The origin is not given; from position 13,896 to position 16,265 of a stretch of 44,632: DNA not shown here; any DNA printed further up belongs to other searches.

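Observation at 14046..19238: AT-rich two-gene island: intact SNF2 helicase operonic with a 694-aa Hfq-like/zinc-finger protein. This is the best candidate for an uncharacterised system.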

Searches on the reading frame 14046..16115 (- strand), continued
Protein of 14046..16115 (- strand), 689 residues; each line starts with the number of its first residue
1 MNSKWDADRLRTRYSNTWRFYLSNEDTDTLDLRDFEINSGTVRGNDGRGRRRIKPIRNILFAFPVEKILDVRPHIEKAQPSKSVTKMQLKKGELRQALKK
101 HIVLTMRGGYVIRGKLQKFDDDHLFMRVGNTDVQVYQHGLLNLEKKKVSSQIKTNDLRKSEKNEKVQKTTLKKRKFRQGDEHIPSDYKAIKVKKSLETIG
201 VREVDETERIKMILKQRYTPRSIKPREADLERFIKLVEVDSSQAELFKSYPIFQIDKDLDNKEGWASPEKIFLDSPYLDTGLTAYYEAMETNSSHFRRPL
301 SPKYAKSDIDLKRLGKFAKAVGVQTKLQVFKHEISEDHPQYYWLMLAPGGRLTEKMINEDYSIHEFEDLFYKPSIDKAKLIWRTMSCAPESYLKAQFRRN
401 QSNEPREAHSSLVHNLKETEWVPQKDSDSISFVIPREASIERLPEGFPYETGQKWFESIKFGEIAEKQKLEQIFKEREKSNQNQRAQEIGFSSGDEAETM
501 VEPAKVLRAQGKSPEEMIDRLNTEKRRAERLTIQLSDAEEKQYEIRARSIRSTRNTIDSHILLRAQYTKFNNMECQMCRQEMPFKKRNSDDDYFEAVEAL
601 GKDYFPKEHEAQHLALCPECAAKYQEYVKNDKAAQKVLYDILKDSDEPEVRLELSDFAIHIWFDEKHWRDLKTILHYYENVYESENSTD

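Call 61: get_annotated_region(hit=H3, flank=8000)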
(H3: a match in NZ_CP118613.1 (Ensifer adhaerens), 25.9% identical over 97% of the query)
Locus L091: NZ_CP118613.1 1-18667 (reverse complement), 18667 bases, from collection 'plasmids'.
description: Ensifer adhaerens strain CTYH.Ch1 plasmid pCTYH.Ch1_3, complete sequence
organism: Ensifer adhaerens (NCBI taxid 106592)
taxonomy: Bacteria; Pseudomonadota; Alphaproteobacteria; Hyphomicrobiales; Rhizobiaceae; Ensifer; Ensifer adhaerens
host: -; source: Pure isolate,Rhizosphere of Cyperus brevifolius; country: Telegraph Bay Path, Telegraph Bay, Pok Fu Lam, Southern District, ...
typing (MOB-suite, as given by PLSDB): conjugative; replicon rep_cluster_492; relaxase MOBP; mating-pair formation MPF_T
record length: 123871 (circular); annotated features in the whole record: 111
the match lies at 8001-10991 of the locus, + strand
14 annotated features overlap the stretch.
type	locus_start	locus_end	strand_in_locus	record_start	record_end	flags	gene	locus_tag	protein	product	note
CDS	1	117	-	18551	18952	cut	mobC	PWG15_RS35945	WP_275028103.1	plasmid mobilization relaxosome protein MobC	-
CDS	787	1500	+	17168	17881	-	-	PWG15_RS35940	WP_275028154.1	ParA family protein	-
CDS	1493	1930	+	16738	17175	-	-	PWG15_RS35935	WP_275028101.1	hypothetical protein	-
CDS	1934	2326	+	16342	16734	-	-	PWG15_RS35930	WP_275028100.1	hypothetical protein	-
CDS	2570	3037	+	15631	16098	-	-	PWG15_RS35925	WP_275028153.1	helix-turn-helix domain-containing protein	-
CDS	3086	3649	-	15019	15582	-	-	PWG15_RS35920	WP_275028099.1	recombinase family protein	GO:0006310 - DNA recombination [Evidence IEA]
CDS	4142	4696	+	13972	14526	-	-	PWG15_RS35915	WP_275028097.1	hypothetical protein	-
CDS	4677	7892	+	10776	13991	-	-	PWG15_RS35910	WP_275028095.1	helicase-related protein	-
CDS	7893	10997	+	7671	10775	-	-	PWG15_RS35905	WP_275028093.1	hypothetical protein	-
CDS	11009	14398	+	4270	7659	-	-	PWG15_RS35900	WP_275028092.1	TM0106 family RecB-like putative nuclease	-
CDS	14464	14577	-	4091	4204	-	-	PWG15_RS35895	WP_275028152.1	integrase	-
CDS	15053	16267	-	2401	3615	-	repC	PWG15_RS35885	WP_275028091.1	plasmid replication protein RepC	-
CDS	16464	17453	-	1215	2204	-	repB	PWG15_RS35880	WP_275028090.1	plasmid partitioning protein RepB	-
CDS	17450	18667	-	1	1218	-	repA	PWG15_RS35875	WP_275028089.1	plasmid partitioning protein RepA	-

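Call 62: search_protein_families(library=pfam, proteins=[L090:4155-4685:+, L091:4142-4696:+, L088:9054-9947:+, L075:6715-7332:+, L072:3935-4582:+, L013:3791-4336:+, L090:4682-7891:+, L090:7893-11018:+], max_evalue=0.1)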
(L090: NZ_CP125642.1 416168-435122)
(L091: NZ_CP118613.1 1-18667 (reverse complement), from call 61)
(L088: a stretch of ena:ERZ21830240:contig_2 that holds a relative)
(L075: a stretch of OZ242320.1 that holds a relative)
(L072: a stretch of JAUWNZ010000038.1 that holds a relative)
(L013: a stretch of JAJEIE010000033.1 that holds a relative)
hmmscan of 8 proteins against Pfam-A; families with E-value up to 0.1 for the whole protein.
L090:4155-4685:+ (176 aa): 0 families

L091:4142-4696:+ (184 aa): 0 families

L088:9054-9947:+ (297 aa): 0 families

L075:6715-7332:+ (205 aa): 6 families
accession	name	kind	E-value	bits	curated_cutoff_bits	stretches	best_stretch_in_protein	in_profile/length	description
PF08700.17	VPS51_Exo84_N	-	0.012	16.1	24.2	0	65-98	51-84/87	Vps51/EXO84/COG1 N-terminal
PF20395.3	CTD3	-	0.017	15.7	28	0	86-169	18-98/162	C-terminal domain 3 of the ABC-three component (ABC-3C) systems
PF02403.27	Seryl_tRNA_N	-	0.057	14.1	28.2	0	29-97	31-99/108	Seryl-tRNA synthetase N-terminal domain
PF04108.17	ATG17_like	-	0.073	13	43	1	39-99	149-193/355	Autophagy protein ATG17-like domain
PF07733.18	DNA_pol3_alpha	-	0.091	12.8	23.9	0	36-114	158-229/260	Bacterial DNA polymerase III alpha NTPase domain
PF17535.7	DUF5454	-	0.093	12.6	25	0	37-102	157-218/221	Family of unknown function (DUF5454)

L072:3935-4582:+ (215 aa): 0 families

L013:3791-4336:+ (182 aa): 2 families
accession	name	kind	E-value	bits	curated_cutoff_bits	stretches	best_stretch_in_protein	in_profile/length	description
PF17209.9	Hfq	-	1.3e-08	34.7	27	1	118-171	3-56/64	Hfq protein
PF01423.28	LSM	-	0.02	15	23.4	1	124-151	4-31/66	LSM domain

L090:4682-7891:+ (1069 aa): 4 families
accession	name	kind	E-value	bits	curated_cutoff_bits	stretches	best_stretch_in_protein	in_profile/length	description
PF00271.37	Helicase_C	-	1.1e-17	64.7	23.5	1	561-677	2-110/110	Helicase conserved C-terminal domain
PF00176.29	SNF2-rel_dom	-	1.3e-16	61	24.9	2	289-362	127-199/290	SNF2-related domain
PF04851.21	ResIII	-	4.9e-06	27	22.5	1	159-328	15-163/164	Type III restriction enzyme, res subunit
PF00270.35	DEAD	-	0.049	13.8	26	0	288-327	118-160/167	DEAD/DEAH box helicase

L090:7893-11018:+ (1041 aa): 2 families
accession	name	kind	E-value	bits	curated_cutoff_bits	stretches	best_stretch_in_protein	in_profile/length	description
PF25794.1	SACS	-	4.3e-18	66.4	32.8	2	77-124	73-120/247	Sacsin domain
PF13589.12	HATPase_c_3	-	0.018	15.5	25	1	47-112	7-79/137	Histidine kinase-, DNA gyrase B-, and HSP90-like ATPase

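Call 87: list_cluster_members(proteins=[P0001, P0005, P0007])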
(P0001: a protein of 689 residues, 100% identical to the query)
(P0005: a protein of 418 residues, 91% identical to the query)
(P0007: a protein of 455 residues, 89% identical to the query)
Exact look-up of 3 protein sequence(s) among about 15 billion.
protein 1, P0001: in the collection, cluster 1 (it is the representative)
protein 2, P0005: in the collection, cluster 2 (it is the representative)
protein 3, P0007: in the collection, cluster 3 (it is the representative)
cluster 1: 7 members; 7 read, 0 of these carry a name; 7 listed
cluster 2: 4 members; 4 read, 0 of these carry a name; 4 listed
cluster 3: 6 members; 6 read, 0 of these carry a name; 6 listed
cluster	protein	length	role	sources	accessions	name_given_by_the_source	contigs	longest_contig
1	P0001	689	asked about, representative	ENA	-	-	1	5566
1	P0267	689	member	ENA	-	-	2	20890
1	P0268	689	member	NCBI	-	-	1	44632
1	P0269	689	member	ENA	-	-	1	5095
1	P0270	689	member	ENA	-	-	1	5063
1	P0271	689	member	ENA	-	-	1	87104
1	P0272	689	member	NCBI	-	-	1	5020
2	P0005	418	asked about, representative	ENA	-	-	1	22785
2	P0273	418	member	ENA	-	-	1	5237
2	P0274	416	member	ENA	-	-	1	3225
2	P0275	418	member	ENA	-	-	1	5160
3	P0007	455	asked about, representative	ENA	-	-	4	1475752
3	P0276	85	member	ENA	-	-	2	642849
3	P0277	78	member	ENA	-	-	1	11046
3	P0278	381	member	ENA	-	-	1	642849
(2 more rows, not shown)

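Call 92: search_protein_families(library=ncbifam, proteins=[P0004, P0016, L090:7893-11018:+, L090:4682-7891:+, L090:4155-4685:+, L075:6715-7332:+], max_evalue=0.001)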
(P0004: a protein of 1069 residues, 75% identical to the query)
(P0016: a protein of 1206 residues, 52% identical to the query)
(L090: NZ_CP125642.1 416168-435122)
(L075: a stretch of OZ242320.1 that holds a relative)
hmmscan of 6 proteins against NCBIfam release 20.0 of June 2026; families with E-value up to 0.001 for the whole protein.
P0004 (1069 aa): 1 family
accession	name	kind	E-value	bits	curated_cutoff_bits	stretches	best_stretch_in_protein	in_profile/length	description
NF047352.1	P_loop_sacsin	domain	8.2e-26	90.3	50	1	35-112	2-79/80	sacsin N-terminal ATP-binding-like domain-containing protein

P0016 (1206 aa): 1 family
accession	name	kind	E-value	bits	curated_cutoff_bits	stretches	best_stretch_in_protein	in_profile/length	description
NF047352.1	P_loop_sacsin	domain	1.5e-25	89.4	50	1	195-273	2-79/80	sacsin N-terminal ATP-binding-like domain-containing protein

L090:7893-11018:+ (1041 aa): 1 family
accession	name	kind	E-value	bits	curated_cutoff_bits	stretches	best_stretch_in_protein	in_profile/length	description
NF047352.1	P_loop_sacsin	domain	5.2e-26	90.9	50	1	45-123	2-80/80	sacsin N-terminal ATP-binding-like domain-containing protein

L090:4682-7891:+ (1069 aa): 18 families
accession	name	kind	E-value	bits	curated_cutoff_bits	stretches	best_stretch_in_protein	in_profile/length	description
NF038317.1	DISARM_DrmD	equivalog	1.4e-92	311.7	610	2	535-894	462-805/1021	DISARM system SNF2-like helicase DrmD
NF003426.0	PRK04914.1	equivalog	6e-53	180.3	576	1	122-733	124-647/959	RNA polymerase-associated protein RapA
NF041062.1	DpdE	equivalog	4.5e-47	160.6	500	1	140-874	143-820/1048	protein DpdE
NF042964.1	phospholipD_antiphage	equivalog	6.2e-40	137.3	1100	2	478-709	588-822/895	phospholipase D-like domain-containing anti-phage protein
NF038318.1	DISARM_DrmD_b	equivalog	7.6e-36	123.6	950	2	631-722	485-576/868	DISARM system SNF2-like helicase DrmD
NF053675.1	pilus_reg_Snf2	equivalog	1.9e-19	69.3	1100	1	560-698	861-993/1029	pilus expression-regulating Snf2 family helicase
NF053631.1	RNA_helic_CshA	equivalog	7.2e-09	35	646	1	581-692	241-344/434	degradosome RNA helicase CshA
NF003390.0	PRK04537.1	equivalog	8e-09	35.1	732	1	545-683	227-358/572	ATP-dependent RNA helicase RhlB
NF003419.0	PRK04837.1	equivalog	4.2e-08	32.3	588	1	578-684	257-358/424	ATP-dependent RNA helicase RhlB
NF010337.0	PRK13766.1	equivalog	4.6e-08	31.7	610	1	545-757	333-545/781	Hef nuclease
NF053711.1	RNA_heli_RhlE1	exception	5.6e-08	32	750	1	578-685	245-347/434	RNA helicase RhlE1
NF008394.0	PRK11192.1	equivalog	9.1e-08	31.3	507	1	559-685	232-350/441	ATP-dependent RNA helicase SrmB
NF008744.0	PRK11776.1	equivalog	1.5e-07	30.4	524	1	577-686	242-346/460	ATP-dependent RNA helicase DbpA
NF007882.0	PRK10590.1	equivalog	0.00014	21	743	1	577-684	245-347/456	ATP-dependent RNA helicase RhlE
NF002340.1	PRK01297.1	equivalog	0.00037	19.4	564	1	561-683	236-350/372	ATP-dependent RNA helicase RhlB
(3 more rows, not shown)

L090:4155-4685:+ (176 aa): 0 families

L075:6715-7332:+ (205 aa): 0 families

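Call 96: get_annotated_region(hit=H4, flank=6000)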
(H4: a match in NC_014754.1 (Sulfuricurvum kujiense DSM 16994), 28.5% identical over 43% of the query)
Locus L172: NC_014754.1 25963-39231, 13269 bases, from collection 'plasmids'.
description: Sulfuricurvum kujiense DSM 16994 plasmid pSULKU01, complete sequence
organism: Sulfuricurvum kujiense DSM 16994 (NCBI taxid 709032)
taxonomy: Bacteria; Campylobacterota; Epsilonproteobacteria; Campylobacterales; Sulfurimonadaceae; Sulfuricurvum; Sulfuricurvum kujiense; Sulfuricurvum kujiense DSM 16994
host: -; source: drain water from underground crude oil storage cavity; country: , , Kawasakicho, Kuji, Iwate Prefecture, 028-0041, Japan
typing (MOB-suite, as given by PLSDB): non-mobilizable; replicon rep_cluster_36
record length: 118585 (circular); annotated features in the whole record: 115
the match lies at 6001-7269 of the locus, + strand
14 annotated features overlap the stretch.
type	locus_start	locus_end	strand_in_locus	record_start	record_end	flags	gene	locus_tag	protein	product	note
CDS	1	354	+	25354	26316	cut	-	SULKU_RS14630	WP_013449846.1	ParB/RepB/Spo0J family partition protein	GO:0007059 - chromosome segregation [Evidence IEA]; GO:0000910 - cytokinesis [Evidence IEA]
CDS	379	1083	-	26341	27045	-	-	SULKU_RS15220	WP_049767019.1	hypothetical protein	-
CDS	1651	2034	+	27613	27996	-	-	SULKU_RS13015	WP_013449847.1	hypothetical protein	-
CDS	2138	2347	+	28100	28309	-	-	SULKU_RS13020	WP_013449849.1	hypothetical protein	-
CDS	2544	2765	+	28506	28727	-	-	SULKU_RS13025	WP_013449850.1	hypothetical protein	-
CDS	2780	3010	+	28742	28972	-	-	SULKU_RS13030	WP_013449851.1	hypothetical protein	-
CDS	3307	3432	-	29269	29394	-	-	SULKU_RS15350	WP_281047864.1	hypothetical protein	-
CDS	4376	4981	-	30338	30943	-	-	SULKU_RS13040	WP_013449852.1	hypothetical protein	-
CDS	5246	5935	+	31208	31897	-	-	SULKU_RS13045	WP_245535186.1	NERD domain-containing protein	-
CDS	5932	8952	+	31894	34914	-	-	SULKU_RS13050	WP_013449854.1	DUF3883 domain-containing protein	-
CDS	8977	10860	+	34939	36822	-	qatA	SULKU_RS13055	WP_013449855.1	Qat anti-phage system ATPase QatA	GO:0051607 - defense response to virus [Evidence IEA]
CDS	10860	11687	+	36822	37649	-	qatB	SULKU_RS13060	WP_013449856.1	Qat anti-phage system associated protein QatB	GO:0051607 - defense response to virus [Evidence IEA]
CDS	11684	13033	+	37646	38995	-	qatC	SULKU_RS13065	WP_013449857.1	Qat anti-phage system QueC-like protein QatC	GO:0051607 - defense response to virus [Evidence IEA]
CDS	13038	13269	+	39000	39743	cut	qatD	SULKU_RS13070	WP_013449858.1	Qat anti-phage system TatD family nuclease QatD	GO:0051607 - defense response to virus [Evidence IEA]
